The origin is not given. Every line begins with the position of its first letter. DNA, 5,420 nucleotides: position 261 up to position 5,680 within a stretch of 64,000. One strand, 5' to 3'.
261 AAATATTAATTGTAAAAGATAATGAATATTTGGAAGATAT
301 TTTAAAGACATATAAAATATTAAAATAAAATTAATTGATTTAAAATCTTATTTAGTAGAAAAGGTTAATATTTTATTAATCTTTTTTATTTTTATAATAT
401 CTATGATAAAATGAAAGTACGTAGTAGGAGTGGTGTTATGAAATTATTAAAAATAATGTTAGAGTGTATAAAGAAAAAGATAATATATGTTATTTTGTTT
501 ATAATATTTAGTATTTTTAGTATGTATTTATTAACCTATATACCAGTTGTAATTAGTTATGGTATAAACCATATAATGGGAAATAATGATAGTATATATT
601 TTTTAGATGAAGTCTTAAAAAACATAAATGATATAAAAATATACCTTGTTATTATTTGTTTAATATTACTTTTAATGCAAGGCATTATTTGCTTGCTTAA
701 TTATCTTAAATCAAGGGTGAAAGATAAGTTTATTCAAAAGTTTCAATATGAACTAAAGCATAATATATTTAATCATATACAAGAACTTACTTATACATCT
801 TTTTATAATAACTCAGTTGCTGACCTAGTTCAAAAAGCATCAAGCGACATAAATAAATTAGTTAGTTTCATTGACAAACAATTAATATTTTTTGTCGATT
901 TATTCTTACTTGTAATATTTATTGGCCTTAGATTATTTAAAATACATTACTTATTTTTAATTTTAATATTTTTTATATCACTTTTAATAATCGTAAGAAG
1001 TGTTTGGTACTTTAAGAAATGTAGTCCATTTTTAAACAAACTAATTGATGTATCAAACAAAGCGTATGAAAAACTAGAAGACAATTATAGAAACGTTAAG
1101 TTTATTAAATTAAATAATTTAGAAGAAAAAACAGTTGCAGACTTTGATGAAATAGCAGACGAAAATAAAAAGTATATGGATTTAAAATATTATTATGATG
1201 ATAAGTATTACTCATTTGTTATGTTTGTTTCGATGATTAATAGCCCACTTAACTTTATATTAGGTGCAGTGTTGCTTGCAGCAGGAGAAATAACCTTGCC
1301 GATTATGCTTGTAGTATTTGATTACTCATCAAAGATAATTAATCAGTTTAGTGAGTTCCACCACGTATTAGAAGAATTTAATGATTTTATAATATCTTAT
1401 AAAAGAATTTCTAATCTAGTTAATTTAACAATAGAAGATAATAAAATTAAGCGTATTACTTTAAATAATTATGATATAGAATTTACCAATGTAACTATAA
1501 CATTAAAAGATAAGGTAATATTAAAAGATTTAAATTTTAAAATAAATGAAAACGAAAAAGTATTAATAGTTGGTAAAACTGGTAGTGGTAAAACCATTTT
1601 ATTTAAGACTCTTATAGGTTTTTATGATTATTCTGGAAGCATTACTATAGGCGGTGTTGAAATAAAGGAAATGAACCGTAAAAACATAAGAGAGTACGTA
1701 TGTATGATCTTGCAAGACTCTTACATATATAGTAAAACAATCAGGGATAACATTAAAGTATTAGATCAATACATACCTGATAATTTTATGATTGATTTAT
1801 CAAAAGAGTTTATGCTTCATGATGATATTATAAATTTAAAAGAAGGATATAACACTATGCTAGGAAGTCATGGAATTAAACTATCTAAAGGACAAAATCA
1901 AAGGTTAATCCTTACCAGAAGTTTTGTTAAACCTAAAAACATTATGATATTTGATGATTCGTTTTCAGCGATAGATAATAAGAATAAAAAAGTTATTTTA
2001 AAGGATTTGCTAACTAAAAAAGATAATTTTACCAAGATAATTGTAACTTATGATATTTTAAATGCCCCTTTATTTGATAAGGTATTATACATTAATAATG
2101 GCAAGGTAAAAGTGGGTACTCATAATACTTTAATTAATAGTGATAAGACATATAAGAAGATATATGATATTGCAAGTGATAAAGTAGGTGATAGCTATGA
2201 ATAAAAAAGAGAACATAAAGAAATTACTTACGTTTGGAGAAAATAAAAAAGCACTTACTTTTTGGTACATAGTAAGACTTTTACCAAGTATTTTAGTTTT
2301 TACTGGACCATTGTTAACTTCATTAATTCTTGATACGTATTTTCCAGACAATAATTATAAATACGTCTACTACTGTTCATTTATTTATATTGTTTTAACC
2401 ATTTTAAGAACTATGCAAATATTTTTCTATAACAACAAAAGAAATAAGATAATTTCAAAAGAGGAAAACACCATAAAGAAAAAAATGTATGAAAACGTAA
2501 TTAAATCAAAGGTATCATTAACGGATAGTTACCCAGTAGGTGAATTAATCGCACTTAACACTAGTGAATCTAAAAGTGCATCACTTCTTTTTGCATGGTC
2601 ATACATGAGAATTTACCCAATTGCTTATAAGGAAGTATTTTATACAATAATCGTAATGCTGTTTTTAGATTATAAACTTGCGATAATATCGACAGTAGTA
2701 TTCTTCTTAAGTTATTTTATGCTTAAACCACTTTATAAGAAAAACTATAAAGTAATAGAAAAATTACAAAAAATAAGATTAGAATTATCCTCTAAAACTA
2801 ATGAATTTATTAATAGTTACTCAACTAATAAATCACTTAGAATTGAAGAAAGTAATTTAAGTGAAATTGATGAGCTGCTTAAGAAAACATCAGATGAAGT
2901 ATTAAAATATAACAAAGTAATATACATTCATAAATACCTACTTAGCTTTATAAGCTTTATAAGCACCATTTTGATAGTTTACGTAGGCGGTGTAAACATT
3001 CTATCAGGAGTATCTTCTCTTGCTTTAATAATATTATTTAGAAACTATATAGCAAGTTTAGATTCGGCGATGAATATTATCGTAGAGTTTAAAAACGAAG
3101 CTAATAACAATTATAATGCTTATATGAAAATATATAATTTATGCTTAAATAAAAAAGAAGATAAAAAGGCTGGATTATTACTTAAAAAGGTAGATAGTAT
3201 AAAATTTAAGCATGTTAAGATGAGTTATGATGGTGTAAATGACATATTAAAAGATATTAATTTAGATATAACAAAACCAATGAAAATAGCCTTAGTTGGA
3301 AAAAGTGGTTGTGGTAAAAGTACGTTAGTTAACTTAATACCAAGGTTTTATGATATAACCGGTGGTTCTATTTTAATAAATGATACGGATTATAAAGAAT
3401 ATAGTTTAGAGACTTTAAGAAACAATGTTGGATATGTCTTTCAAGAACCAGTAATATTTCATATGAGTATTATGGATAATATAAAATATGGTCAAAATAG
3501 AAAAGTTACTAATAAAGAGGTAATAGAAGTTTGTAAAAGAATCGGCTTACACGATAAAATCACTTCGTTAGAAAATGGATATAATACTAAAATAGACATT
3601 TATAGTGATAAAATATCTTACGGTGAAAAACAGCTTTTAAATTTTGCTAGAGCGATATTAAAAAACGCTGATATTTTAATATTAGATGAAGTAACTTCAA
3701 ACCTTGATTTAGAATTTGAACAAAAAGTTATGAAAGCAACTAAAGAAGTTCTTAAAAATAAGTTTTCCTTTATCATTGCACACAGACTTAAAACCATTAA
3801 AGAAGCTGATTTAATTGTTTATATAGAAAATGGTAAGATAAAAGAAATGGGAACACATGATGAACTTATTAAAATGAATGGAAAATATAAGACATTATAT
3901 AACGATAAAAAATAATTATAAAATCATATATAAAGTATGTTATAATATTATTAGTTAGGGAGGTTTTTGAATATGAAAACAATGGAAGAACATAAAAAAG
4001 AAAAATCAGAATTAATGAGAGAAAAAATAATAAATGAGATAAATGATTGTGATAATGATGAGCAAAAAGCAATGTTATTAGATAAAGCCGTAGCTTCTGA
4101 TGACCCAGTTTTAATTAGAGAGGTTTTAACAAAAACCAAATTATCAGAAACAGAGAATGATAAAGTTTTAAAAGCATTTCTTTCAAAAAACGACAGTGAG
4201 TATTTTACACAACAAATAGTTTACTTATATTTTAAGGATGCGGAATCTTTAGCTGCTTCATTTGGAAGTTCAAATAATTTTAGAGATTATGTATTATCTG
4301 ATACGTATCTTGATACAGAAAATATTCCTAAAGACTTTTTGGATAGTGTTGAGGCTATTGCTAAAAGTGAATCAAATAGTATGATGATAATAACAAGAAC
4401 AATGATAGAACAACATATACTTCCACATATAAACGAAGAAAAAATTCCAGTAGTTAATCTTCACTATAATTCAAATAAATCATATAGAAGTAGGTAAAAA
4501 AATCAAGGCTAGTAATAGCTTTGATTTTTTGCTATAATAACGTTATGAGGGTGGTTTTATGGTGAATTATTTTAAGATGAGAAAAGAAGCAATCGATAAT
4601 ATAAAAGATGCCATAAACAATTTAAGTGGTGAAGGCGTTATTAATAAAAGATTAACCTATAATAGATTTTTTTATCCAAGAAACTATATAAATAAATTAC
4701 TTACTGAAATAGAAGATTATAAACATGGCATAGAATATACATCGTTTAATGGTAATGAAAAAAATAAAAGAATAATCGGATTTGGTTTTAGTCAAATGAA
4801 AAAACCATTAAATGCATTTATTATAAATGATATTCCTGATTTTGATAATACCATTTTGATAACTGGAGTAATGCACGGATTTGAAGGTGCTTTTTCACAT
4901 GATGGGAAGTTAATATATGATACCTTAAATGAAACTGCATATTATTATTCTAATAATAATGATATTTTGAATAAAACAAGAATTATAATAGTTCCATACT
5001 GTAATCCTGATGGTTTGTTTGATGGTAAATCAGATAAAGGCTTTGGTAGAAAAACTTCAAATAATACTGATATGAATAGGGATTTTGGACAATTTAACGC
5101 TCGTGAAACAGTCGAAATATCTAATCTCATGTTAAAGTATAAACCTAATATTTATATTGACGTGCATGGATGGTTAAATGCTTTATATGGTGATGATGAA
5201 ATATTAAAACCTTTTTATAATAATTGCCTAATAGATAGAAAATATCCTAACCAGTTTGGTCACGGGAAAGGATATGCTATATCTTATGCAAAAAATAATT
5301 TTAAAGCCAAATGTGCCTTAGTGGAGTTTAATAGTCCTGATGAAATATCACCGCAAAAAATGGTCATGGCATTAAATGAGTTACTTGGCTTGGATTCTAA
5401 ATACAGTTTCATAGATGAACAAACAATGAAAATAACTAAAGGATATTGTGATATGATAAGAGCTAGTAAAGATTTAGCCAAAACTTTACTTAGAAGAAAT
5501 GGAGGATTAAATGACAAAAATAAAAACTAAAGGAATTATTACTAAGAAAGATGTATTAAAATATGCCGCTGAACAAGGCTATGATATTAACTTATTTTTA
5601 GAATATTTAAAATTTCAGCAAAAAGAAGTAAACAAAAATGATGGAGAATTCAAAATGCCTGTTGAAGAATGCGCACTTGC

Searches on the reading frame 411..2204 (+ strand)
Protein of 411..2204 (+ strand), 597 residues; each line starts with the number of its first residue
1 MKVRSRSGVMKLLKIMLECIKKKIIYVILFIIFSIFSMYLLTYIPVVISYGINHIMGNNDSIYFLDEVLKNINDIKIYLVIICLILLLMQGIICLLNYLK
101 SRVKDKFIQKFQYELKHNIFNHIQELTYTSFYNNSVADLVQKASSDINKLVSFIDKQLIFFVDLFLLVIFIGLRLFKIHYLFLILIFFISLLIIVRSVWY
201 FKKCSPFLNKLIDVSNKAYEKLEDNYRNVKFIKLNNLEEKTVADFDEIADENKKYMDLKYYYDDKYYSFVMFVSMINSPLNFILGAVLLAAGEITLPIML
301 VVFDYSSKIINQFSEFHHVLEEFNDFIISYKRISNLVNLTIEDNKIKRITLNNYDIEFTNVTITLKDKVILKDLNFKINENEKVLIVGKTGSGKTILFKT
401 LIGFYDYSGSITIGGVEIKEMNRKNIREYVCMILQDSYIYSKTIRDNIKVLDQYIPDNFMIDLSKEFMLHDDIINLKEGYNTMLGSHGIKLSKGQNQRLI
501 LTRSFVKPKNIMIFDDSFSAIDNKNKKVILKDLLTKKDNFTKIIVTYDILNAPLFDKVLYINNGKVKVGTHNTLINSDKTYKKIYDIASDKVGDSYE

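Call 51: search_protein_families(library=pfam, proteins=[window:411-2204:+], max_evalue=0.00001)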
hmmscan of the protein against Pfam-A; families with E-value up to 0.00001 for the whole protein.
window:411-2204:+ (597 aa): 2 families
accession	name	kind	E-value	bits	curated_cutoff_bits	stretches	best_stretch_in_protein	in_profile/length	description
PF00005.33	ABC_tran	-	8.7e-22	78.6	25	1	371-518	1-136/137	ABC transporter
PF00664.28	ABC_membrane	-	1.5e-21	77.8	28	1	27-307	1-268/274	ABC transporter transmembrane region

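Call 74: find_encoding_contigs(protein=window:411-2204:+, flank=10000, max_places=1)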
Protein window:411-2204:+ (597 aa): no gene with exactly this product is on record in the collection.

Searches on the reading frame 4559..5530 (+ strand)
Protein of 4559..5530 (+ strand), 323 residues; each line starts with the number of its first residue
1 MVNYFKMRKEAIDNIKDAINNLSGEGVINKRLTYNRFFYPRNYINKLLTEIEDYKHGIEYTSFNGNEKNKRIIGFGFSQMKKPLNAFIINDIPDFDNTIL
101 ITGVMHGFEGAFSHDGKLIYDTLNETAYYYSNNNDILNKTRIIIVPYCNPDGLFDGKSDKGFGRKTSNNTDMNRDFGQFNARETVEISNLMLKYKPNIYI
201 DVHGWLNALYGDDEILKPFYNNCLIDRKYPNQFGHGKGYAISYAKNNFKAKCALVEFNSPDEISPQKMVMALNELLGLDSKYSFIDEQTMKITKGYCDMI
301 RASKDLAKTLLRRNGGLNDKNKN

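Call 77: find_encoding_contigs(protein=window:4559-5530:+, flank=10000, max_places=1)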
Protein window:4559-5530:+ (323 aa): 8 contigs read that carry it; 1 place shown.
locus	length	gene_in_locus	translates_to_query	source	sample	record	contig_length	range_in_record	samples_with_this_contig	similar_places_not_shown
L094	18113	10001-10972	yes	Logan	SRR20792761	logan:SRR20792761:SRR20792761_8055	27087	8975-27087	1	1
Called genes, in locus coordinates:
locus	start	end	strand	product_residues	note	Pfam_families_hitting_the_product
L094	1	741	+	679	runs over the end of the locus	PF00403:HMA, PF00122:E1-E2_ATPase, PF00702:Hydrolase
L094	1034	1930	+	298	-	PF04616:Glyco_hydro_43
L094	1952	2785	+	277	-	-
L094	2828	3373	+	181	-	PF00293:NUDIX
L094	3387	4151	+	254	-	PF00702:Hydrolase, PF13419:HAD_2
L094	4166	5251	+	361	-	PF08668:HDOD, PF01966:HD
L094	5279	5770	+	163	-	-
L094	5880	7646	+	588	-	PF00664:ABC_membrane, PF00005:ABC_tran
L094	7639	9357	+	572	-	PF00664:ABC_membrane, PF13304:AAA_21 (faint), PF00005:ABC_tran, PF02463:SMC_N (weak)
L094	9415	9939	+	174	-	-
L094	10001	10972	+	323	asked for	PF00246:Peptidase_M14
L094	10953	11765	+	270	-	-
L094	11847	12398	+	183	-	PF01330:RuvA_N, PF14520:HHH_5, PF07499:RuvA_C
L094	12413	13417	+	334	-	PF05496:RuvB_N, PF05673:DUF815 (faint), PF13173:AAA_14 (weak), PF00004:AAA, PF07728:AAA_5, PF17864:AAA_lid_4, PF05491:WHD_RuvB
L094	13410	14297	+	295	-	-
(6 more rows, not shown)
